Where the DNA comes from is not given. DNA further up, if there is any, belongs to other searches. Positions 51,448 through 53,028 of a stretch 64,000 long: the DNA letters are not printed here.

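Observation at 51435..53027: Extra CysRS-like gene (HIGH reads HAGN) inserted between 96-98 bp direct repeats that duplicate a neighbour's 3' end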

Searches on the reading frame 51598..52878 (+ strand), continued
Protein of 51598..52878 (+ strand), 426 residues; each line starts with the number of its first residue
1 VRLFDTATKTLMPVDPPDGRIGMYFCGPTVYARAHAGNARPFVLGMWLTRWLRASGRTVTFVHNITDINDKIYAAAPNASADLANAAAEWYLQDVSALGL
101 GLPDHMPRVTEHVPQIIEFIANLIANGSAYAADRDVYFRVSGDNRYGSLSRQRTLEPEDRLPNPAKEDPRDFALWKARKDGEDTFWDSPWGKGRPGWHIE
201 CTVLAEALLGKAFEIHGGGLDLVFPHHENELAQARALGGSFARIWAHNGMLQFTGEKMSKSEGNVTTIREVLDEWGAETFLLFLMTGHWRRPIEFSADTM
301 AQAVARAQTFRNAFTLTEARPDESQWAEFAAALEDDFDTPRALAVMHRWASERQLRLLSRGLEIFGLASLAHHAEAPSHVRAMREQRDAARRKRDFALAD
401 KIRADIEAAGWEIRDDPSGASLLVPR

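Call 15: find_encoding_contigs(protein=P0017, flank=8000, max_places=2)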
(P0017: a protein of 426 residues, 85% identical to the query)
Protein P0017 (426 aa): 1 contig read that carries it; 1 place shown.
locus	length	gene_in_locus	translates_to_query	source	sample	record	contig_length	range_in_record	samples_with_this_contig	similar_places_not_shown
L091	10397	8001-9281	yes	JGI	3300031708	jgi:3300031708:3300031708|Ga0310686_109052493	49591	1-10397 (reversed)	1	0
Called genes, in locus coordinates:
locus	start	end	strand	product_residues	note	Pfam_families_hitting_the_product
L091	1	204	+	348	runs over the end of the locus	PF00005:ABC_tran, PF13304:AAA_21 (faint), PF08402:TOBE_2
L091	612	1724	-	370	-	PF02595:Gly_kinase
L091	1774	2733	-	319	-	PF03561:Allantoicase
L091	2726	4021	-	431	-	PF01979:Amidohydro_1, PF12890:DHOase (faint), PF07969:Amidohydro_3 (weak)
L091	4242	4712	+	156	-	-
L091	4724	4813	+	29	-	-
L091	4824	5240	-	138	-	-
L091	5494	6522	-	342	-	PF21338:Top1B_N_bact, PF01028:Topoisom_I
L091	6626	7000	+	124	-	-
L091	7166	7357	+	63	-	-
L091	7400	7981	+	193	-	PF04978:MST, PF12867:DinB_2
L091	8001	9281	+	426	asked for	PF01406:tRNA-synt_1e, PF00133:tRNA-synt_1 (faint)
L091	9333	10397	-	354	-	?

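Call 16: find_encoding_contigs(protein=P0023, flank=8000, max_places=2)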
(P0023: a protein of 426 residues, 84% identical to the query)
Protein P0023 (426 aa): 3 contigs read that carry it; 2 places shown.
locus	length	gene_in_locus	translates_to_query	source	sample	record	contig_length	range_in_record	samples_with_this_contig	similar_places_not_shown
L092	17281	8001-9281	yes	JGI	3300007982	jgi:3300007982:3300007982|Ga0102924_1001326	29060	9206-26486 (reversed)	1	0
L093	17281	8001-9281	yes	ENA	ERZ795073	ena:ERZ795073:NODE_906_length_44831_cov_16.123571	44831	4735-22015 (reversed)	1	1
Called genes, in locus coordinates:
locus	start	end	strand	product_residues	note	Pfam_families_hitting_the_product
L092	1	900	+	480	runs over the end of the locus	PF07690:MFS_1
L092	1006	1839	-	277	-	PF00027:cNMP_binding, PF13545:HTH_Crp_2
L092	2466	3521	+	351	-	PF13384:HTH_23 (faint), PF00196:GerE (weak)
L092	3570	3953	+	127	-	PF11528:DUF3224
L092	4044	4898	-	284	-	PF19505:DUF6039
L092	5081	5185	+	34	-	-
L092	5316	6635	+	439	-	-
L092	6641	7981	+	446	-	PF00999:Na_H_Exchanger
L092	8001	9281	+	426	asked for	PF01406:tRNA-synt_1e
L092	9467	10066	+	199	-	PF00440:TetR_N, PF17925:TetR_C_20 (weak)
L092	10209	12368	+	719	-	PF02771:Acyl-CoA_dh_N, PF00441:Acyl-CoA_dh_1, PF02771:Acyl-CoA_dh_N (weak), PF02770:Acyl-CoA_dh_M, PF00441:Acyl-CoA_dh_1 (weak)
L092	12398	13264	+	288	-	PF04909:Amidohydro_2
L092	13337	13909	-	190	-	PF01872:RibD_C (weak)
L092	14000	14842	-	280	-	PF20240:DUF6597, PF00165:HTH_AraC (faint), PF12833:HTH_18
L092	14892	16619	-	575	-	PF00501:AMP-binding, PF13193:AMP-binding_C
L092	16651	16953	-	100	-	-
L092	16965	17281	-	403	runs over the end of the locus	PF04909:Amidohydro_2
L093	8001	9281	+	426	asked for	PF01406:tRNA-synt_1e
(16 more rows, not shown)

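Call 17: find_encoding_contigs(protein=P0026, flank=8000, max_places=2)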
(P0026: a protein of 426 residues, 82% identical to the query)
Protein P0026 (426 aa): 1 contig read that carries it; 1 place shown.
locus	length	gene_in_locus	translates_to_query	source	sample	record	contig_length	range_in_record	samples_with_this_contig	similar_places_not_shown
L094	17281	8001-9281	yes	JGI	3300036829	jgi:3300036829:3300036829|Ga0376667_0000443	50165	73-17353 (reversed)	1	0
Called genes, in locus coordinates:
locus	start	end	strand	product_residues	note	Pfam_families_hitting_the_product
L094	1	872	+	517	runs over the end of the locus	PF07690:MFS_1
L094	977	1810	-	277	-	PF00027:cNMP_binding, PF13545:HTH_Crp_2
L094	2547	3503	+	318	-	PF13384:HTH_23 (faint), PF00196:GerE (weak)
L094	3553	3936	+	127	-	PF11528:DUF3224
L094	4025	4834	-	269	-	PF19505:DUF6039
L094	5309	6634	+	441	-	-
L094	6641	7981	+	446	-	PF00999:Na_H_Exchanger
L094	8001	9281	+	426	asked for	PF01406:tRNA-synt_1e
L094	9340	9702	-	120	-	PF18029:Glyoxalase_6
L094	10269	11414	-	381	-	PF02771:Acyl-CoA_dh_N, PF02770:Acyl-CoA_dh_M, PF00441:Acyl-CoA_dh_1, PF08028:Acyl-CoA_dh_2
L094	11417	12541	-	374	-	PF01321:Creatinase_N, PF00557:Peptidase_M24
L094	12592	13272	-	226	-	PF00378:ECH_1, PF16113:ECH_2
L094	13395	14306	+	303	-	PF02739:5_3_exonuc_N, PF01367:5_3_exonuc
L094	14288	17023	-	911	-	PF04851:ResIII, PF00270:DEAD, PF22527:DEXQc_Suv3 (weak), PF00271:Helicase_C (weak), PF26090:SH3_HelY, PF08148:DSHCT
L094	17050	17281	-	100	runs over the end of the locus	PF19279:YegS_C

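Call 28: find_encoding_contigs(protein=P0002, flank=8000, max_places=3)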
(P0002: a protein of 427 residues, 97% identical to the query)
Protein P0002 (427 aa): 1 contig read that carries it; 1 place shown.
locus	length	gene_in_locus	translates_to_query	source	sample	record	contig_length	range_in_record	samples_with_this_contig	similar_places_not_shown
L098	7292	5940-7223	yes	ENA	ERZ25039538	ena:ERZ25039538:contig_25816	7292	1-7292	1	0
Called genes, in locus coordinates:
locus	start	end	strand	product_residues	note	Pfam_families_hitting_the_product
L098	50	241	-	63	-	-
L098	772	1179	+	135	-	PF00717:Peptidase_S24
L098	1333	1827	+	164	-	PF02518:HATPase_c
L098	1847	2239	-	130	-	PF00903:Glyoxalase, PF18029:Glyoxalase_6 (weak)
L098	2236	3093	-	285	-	PF20240:DUF6597 (weak), PF12833:HTH_18, PF00165:HTH_AraC (weak)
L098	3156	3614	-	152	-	PF01638:HxlR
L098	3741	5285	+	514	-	PF07690:MFS_1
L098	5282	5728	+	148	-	PF13563:2_5_RNA_ligase2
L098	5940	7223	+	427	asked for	PF01406:tRNA-synt_1e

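Call 29: find_encoding_contigs(protein=P0005, flank=8000, max_places=3)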
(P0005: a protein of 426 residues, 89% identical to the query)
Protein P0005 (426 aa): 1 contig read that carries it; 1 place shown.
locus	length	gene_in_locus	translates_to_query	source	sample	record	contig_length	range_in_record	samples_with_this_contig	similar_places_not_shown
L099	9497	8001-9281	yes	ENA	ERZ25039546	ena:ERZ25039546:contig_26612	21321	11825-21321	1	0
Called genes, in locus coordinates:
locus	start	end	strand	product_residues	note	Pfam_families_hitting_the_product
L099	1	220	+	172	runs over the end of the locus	PF13191:AAA_16, PF13401:AAA_22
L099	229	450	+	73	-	-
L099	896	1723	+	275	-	-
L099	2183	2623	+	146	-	PF00196:GerE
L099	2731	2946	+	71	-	-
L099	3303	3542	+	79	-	-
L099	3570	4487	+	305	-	-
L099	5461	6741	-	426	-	PF01266:DAO (faint), PF01494:FAD_binding_3, PF12831:FAD_oxidored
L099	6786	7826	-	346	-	PF00561:Abhydrolase_1, PF12146:Hydrolase_4, PF12697:Abhydrolase_6, PF00196:GerE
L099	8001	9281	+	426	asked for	PF01406:tRNA-synt_1e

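Call 31: find_related_loci(query=window:51598-52875:+, collection=metagenome_contigs, flank=5000)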
Query window:51598-52875:+ (426 aa) in metagenome_contigs; peptide patterns used: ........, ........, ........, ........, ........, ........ (x = any residue, [..] = any of these).
482 stretches matched a pattern; 435 encode a relative of the query (tblastn E <= 1e-3); the best 80 are kept; 80 distinct loci.
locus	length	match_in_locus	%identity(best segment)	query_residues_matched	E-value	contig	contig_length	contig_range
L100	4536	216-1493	96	1-426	0e+0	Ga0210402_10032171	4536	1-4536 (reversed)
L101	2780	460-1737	88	1-426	0e+0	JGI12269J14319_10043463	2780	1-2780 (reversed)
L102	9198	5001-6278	88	1-426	0e+0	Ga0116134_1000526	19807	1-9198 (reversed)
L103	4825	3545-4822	88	1-426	0e+0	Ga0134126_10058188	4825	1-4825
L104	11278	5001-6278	87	1-426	0e+0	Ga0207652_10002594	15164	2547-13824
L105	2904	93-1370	85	1-426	0e+0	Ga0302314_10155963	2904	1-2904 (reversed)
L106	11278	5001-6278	84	1-426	0e+0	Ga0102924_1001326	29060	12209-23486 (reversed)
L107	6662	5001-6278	79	1-426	0e+0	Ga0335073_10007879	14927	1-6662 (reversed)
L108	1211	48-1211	85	1-388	0e+0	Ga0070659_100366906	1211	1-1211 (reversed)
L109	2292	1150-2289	82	1-380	0e+0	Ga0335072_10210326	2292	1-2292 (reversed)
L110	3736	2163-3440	68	1-426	0e+0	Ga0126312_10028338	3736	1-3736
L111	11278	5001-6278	84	1-426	0e+0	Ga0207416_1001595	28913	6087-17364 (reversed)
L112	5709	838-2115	69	1-426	0e+0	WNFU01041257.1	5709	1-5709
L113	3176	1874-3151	66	1-426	0e+0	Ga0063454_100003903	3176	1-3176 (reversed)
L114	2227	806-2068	65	1-426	0e+0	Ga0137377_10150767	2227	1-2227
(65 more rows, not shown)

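Call 32: search_solved_structures(query=window:51598-52875:+, max_evalue=1e-20, show_alignments=2)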
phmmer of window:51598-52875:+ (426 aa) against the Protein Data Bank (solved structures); distinct sequences matched with E-value up to 1e-20: 8.
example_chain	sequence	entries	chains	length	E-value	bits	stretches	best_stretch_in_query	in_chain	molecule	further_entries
3tqo_A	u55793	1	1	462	3.5e-85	289.5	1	2-421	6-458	Cysteinyl-tRNA synthetase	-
1li5_A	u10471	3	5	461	2.3e-84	286.8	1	2-407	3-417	CYSTEINYL-TRNA SYNTHETASE | Cysteine--tRNA ligase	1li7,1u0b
8qhp_A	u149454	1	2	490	2.3e-80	273.6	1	2-313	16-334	Cysteine--tRNA ligase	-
8hfm_A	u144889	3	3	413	2.7e-61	210.7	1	1-352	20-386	L-cysteine:1D-myo-inositol 2-amino-2-deoxy-alpha-D-glucopyranoside ligase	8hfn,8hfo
3c8z_A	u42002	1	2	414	2.7e-61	210.7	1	1-352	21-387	Cysteinyl-tRNA synthetase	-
9yru_A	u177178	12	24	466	1.9e-54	188.2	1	15-316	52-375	Cysteine--tRNA ligase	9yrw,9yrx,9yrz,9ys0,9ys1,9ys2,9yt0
6ujd_A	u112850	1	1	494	4.3e-54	187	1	18-371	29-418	Cysteine--tRNA ligase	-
3sp1_A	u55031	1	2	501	1.6e-42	148.9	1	2-308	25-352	Cysteinyl-tRNA synthetase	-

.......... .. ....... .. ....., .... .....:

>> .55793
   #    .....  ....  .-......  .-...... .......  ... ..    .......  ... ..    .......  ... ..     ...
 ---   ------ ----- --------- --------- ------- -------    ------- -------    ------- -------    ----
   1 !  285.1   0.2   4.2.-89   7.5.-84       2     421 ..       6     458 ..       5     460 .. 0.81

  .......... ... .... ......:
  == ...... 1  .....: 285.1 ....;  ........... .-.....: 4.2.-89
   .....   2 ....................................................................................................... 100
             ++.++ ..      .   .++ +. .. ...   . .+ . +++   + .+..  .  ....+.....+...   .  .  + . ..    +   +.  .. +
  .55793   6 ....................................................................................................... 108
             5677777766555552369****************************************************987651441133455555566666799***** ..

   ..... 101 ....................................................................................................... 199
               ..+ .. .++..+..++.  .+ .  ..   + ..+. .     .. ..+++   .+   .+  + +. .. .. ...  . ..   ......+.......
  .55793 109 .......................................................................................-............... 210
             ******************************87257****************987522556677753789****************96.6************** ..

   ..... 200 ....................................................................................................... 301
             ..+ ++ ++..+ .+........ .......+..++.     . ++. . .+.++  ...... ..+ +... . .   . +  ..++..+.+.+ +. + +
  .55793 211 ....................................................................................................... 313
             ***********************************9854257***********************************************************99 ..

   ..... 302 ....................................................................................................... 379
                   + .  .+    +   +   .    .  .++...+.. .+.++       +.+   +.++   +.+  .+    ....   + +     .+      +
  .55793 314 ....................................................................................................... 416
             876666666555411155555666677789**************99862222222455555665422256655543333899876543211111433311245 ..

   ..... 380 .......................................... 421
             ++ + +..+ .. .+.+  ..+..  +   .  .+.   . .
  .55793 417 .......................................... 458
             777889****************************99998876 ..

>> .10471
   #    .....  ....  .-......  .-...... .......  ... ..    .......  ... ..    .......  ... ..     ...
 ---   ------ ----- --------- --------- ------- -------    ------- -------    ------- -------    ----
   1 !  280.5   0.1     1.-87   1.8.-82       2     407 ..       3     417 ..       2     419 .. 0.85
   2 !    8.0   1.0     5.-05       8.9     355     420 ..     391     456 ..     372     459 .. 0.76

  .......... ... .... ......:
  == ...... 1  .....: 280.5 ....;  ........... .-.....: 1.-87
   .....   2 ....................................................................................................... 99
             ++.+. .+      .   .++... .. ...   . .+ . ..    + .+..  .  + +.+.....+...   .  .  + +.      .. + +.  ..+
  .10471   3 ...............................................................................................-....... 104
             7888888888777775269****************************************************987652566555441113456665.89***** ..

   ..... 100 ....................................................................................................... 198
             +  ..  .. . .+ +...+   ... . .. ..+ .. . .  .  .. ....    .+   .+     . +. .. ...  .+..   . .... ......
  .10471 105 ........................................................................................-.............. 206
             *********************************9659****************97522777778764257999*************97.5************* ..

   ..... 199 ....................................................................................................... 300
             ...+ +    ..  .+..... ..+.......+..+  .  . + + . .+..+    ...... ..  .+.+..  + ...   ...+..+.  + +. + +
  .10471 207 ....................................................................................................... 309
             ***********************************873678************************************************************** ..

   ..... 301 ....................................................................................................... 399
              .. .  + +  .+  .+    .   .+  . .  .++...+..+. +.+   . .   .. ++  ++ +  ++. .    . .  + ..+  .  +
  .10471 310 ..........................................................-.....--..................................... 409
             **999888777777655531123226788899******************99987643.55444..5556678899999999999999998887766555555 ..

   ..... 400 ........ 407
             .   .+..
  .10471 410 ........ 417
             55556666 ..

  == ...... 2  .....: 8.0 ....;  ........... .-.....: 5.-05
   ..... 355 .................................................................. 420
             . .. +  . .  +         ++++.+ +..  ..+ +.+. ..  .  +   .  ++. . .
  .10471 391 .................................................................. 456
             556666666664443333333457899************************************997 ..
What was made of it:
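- On Cysteine--tRNA ligase (CysRS; TIGR00435 / PF01406): CGPTVY, HIEC and FPHHENE align column for column with E. coli 1li5 and Coxiella 3tqo (call 32).
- On MshC: The C-terminal domain is present (call 32).
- Closest known: MshC. Same: It aligns over residues 1-352 to the MshC structures 3c8z and 8hfm (call 32).
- Zn ligands, KMSKS and the C-terminal domain align to E. coli and Coxiella CysRS (call 32).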

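Call 41: list_cluster_members(proteins=[L092:6641-7978:+, L092:10209-12365:+, L094:14291-17023:-, L094:13395-14303:+, L091:5497-6522:-, L091:615-1724:-, L099:5464-6741:-, L099:6789-7826:-, P0017, P0023])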
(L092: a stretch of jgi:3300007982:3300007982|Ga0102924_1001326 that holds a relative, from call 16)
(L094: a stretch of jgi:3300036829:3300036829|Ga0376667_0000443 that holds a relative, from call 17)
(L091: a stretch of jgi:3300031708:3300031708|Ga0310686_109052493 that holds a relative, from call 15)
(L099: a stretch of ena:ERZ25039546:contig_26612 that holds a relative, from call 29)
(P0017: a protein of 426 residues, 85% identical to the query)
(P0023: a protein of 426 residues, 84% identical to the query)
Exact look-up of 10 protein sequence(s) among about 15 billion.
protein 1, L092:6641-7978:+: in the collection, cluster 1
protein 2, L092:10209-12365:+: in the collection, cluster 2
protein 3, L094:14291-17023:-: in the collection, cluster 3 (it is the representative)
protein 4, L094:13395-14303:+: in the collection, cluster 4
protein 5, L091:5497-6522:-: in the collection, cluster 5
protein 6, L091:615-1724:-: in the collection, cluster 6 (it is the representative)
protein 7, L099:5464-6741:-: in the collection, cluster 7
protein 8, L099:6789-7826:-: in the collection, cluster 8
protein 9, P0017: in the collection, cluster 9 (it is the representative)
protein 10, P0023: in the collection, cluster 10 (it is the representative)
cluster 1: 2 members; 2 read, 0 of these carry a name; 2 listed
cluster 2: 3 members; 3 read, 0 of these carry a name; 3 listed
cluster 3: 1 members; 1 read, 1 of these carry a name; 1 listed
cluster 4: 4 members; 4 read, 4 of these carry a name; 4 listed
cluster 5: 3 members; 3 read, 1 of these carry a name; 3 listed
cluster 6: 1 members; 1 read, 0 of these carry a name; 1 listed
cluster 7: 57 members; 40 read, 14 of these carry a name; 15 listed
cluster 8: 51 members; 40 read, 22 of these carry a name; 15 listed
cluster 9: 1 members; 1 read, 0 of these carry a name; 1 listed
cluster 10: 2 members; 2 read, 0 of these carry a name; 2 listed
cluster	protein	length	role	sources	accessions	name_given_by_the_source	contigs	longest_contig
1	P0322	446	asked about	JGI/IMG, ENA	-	-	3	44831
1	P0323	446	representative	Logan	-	-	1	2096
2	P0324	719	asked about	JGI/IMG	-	-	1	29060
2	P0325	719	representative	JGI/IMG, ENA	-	-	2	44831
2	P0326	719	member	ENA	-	-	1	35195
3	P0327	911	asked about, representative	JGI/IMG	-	ATP-dependent RNA helicase HelY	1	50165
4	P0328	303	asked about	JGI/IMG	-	5'-3' exonuclease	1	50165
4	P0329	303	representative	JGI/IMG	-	5'-3' exonuclease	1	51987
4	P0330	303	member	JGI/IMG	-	5'-3' exonuclease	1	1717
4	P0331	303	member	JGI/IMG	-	5'-3' exonuclease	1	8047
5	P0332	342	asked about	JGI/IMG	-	-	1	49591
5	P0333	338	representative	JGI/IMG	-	DNA topoisomerase IB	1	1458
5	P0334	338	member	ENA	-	-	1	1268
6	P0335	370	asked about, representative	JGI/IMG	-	-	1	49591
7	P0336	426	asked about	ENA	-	-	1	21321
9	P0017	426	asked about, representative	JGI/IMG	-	-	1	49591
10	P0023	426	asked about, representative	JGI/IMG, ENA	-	-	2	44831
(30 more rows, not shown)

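Call 48: find_related_loci(query=window:51598-52875:+, collection=viral_contigs, flank=5000)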
Query window:51598-52875:+ (426 aa) in viral_contigs; peptide patterns used: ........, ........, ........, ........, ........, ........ (x = any residue, [..] = any of these).
4 stretches matched a pattern, but none encodes a relative of the query by tblastn (E <= 1e-3).
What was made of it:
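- Tried and rejected: Phage or plasmid vector: no relative in IMG/VR (call 48).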
